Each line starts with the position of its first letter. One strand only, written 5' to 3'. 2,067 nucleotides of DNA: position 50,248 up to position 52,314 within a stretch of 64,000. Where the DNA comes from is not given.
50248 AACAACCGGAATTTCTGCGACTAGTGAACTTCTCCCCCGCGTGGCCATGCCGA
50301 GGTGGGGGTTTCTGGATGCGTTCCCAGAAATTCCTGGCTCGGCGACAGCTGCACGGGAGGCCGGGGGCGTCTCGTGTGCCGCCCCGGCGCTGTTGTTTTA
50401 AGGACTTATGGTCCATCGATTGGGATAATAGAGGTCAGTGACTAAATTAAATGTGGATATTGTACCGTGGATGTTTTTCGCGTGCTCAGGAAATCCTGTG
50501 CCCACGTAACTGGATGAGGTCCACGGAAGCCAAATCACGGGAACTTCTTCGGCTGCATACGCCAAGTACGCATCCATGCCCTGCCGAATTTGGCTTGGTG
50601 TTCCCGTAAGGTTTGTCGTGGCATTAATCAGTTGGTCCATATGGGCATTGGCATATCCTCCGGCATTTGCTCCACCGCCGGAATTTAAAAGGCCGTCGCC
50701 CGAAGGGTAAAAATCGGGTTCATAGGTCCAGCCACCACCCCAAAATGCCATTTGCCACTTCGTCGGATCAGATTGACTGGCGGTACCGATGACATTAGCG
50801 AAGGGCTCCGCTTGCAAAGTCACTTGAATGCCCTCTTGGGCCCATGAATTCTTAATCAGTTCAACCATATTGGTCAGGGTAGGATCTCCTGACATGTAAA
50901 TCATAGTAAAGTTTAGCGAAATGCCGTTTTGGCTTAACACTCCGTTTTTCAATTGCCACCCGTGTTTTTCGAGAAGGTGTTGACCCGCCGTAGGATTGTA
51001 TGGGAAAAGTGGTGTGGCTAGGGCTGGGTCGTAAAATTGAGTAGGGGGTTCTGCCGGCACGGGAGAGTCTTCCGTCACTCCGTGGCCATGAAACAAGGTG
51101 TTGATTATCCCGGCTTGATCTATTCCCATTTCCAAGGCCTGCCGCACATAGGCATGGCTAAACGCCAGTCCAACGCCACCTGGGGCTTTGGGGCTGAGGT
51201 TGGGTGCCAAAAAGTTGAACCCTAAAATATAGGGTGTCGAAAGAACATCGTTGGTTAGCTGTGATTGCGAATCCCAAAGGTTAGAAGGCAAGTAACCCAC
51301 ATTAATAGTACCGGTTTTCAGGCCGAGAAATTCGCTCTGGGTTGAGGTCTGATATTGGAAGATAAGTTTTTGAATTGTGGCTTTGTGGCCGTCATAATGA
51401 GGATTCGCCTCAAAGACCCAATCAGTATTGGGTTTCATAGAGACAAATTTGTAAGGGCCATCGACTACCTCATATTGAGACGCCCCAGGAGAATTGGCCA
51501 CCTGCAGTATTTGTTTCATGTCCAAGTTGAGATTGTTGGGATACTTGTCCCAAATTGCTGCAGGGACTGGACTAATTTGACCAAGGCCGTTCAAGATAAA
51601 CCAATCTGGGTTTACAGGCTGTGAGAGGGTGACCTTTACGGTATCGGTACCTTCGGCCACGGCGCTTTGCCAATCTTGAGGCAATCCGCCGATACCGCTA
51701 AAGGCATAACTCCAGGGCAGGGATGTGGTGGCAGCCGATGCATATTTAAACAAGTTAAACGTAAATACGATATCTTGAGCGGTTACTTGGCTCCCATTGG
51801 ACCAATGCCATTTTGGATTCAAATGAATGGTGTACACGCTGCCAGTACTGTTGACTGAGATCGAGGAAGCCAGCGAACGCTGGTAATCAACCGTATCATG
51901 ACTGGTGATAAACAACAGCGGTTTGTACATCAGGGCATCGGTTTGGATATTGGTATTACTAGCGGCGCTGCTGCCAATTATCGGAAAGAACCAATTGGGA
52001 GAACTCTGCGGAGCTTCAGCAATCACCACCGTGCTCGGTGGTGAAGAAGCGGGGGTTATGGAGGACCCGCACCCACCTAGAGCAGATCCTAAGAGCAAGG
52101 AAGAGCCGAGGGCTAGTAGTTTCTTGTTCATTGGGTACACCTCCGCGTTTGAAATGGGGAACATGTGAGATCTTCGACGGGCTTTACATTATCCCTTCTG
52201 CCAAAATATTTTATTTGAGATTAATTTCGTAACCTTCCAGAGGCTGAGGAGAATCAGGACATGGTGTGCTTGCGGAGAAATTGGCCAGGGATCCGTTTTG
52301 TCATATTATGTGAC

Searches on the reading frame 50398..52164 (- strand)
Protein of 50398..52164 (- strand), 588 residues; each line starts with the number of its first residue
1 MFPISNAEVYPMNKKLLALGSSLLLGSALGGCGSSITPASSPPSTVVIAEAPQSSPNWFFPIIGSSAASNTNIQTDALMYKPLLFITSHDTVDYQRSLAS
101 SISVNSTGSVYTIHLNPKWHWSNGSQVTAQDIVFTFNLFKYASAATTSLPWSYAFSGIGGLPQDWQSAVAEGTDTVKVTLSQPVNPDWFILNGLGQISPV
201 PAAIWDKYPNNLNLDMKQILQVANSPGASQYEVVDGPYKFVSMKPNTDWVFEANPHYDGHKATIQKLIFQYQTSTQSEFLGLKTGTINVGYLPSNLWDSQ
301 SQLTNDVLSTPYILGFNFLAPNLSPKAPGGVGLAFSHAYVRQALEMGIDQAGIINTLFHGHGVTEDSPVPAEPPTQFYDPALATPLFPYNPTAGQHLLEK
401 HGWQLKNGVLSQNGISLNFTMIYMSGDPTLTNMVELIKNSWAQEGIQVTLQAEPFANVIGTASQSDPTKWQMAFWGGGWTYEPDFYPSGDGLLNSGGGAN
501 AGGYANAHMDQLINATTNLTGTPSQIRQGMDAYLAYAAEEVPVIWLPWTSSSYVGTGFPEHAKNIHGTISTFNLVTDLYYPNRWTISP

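Call 71: search_protein_families(library=pfam, proteins=[window:50398-52164:-], max_evalue=0.00001)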
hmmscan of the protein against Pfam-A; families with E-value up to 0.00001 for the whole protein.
window:50398-52164:- (588 aa): 1 family
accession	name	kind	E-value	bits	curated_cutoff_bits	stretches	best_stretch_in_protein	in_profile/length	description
PF00496.27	SBP_bac_5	-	4.3e-59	200.9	32.4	1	95-483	3-353/368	Bacterial extracellular solute-binding proteins, family 5 Middle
